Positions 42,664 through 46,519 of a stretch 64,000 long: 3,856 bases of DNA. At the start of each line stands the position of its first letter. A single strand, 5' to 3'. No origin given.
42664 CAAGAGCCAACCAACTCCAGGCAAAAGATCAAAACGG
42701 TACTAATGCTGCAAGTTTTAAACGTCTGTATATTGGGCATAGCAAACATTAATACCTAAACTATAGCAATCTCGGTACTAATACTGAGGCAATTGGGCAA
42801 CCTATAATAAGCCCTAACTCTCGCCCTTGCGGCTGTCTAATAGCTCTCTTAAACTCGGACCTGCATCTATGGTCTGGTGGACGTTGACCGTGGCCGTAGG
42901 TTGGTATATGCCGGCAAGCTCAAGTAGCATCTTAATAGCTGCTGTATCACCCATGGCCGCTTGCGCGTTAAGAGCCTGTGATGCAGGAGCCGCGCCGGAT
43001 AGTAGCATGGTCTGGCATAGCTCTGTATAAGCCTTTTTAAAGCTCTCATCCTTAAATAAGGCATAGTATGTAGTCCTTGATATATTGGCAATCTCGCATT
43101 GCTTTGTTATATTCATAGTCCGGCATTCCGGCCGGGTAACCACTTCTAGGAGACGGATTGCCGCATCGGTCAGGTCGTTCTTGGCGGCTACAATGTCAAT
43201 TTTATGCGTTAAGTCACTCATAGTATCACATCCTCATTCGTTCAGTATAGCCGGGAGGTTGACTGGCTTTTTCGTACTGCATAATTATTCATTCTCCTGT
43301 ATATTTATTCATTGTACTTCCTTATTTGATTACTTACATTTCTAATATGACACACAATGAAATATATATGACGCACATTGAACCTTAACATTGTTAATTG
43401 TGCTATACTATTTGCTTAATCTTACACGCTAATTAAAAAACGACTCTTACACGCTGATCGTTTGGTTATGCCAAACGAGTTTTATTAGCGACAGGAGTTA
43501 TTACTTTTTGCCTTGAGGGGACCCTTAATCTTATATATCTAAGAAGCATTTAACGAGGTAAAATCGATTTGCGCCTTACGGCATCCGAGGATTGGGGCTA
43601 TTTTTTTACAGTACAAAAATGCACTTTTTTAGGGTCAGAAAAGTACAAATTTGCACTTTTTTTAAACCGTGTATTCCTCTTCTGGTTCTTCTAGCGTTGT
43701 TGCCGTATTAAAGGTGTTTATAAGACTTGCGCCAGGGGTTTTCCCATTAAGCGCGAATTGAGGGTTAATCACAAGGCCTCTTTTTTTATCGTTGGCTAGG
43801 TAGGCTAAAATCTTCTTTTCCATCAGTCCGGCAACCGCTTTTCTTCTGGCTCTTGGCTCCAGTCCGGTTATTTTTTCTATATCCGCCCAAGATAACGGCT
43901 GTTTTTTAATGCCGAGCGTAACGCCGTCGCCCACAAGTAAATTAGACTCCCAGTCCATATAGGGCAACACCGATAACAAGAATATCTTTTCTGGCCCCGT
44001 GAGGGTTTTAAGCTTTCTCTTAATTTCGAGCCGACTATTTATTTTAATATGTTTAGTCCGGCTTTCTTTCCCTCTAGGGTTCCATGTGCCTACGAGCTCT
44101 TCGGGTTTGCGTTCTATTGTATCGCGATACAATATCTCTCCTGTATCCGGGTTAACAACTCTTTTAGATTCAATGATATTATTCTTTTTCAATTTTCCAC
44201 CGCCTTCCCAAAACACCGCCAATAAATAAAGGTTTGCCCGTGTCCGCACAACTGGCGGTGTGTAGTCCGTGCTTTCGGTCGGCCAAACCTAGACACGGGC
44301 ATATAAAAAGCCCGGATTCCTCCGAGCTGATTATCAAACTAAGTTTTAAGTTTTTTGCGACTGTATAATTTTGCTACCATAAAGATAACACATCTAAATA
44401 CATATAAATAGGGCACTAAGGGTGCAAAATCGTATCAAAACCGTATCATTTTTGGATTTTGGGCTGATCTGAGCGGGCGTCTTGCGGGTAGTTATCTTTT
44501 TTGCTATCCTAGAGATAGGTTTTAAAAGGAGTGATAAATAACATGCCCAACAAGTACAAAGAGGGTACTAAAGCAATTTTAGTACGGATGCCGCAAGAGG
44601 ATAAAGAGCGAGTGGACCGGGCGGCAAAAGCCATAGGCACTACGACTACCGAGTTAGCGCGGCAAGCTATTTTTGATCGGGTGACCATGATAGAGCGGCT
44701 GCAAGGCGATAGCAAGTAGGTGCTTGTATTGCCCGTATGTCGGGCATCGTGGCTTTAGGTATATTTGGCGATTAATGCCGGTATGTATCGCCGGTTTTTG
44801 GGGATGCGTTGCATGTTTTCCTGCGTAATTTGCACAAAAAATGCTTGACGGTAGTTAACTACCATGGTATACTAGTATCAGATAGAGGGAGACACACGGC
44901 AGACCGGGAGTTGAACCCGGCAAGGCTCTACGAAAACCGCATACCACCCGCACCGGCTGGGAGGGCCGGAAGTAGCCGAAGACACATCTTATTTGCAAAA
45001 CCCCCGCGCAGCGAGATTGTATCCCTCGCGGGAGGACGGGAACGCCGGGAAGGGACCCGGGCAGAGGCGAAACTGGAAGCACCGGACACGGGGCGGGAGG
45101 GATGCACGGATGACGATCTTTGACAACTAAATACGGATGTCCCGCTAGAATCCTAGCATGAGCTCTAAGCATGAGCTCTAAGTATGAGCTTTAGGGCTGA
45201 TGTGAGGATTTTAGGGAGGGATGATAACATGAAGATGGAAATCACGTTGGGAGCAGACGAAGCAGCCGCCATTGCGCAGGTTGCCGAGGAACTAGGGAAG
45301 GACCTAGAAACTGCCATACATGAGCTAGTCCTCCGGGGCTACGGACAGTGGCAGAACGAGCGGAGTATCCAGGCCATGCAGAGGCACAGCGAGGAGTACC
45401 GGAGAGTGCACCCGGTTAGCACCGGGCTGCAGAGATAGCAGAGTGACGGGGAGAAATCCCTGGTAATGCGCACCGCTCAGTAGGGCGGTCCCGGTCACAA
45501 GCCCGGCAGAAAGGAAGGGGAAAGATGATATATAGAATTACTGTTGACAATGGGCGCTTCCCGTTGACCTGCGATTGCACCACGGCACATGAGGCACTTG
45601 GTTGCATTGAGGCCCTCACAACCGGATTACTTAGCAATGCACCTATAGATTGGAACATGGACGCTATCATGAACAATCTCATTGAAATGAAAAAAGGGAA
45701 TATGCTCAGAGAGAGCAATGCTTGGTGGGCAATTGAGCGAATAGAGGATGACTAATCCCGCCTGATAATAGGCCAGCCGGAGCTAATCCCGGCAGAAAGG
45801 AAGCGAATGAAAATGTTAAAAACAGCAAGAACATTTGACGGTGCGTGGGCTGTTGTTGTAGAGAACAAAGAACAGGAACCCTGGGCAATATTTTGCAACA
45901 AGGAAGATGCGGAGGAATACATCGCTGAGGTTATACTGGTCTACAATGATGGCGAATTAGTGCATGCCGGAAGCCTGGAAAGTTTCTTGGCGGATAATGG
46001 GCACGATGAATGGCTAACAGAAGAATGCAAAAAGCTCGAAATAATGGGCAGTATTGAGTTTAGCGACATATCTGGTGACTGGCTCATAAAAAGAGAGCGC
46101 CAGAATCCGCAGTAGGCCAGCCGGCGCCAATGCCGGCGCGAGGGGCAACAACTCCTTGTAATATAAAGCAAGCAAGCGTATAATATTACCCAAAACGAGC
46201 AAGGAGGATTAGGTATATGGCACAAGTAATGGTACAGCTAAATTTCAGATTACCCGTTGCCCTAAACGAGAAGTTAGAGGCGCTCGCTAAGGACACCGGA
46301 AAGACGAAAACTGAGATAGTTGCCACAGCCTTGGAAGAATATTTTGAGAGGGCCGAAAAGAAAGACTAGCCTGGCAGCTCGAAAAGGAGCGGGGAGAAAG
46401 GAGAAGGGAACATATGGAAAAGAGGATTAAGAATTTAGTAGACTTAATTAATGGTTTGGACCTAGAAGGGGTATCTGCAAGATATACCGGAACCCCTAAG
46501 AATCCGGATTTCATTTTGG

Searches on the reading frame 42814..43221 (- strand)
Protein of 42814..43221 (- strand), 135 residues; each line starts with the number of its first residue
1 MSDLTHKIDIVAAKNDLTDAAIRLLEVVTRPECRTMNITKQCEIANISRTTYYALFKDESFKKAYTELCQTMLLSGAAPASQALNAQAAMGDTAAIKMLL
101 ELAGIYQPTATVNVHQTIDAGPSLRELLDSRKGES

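Call 21: search_protein_families(library=phrogs, proteins=[window:42814-43221:-], max_evalue=0.001)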
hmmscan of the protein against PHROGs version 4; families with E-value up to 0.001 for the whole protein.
window:42814-43221:- (135 aa): 2 families
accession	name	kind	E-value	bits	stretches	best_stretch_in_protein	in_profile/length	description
phrog_2538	-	head and packaging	1.4e-09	39.2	1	17-106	3-94/129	terminase small subunit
phrog_24579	-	head and packaging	8.3e-06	26.8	1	13-103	10-99/126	terminase small subunit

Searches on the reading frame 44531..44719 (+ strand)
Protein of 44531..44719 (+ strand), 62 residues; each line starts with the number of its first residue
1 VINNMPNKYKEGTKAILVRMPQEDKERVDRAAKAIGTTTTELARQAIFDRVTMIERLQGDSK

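Call 91: search_protein_families(library=pfam, proteins=[window:44531-44719:+], max_evalue=0.01)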
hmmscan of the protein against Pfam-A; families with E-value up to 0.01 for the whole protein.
window:44531-44719:+ (62 aa): 4 families
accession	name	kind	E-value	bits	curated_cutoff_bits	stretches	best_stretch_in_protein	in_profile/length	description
PF19807.5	DUF6290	-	0.00026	21.5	27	1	16-51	4-39/72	Family of unknown function (DUF6290)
PF21983.2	NikA-like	-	0.00042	20.8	27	1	13-50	4-41/72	Mobilization protein NikA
PF01402.27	RHH_1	-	0.0049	17.2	20.5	1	18-47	4-33/39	Ribbon-helix-helix protein, copG family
PF21775.3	PutA_1st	-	0.0062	16.4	27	1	25-49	5-29/33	PutA, RHH domain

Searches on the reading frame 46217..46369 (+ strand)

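Call 91: search_protein_families(library=pfam, proteins=[window:46217-46369:+], max_evalue=0.01)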
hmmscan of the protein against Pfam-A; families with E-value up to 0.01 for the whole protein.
window:46217-46369:+ (50 aa): 5 families
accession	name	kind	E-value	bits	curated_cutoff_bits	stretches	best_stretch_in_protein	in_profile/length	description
PF07704.17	PSK_trans_fac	-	1.8e-05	26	28.3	1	19-48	13-42/82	Rv0623-like transcription factor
PF01402.27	RHH_1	-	3.7e-05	23.9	20.5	1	8-45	2-39/39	Ribbon-helix-helix protein, copG family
PF09957.15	VapB_antitoxin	-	0.002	18.4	23.4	1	27-49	20-42/47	Bacterial antitoxin of type II TA system, VapB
PF12651.13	RHH_3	-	0.0036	17.7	21.6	1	10-44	7-41/44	Ribbon-helix-helix domain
PF07878.17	RHH_5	-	0.0052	16.9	26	1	12-46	8-42/43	CopG-like RHH_1 or ribbon-helix-helix domain, RHH_5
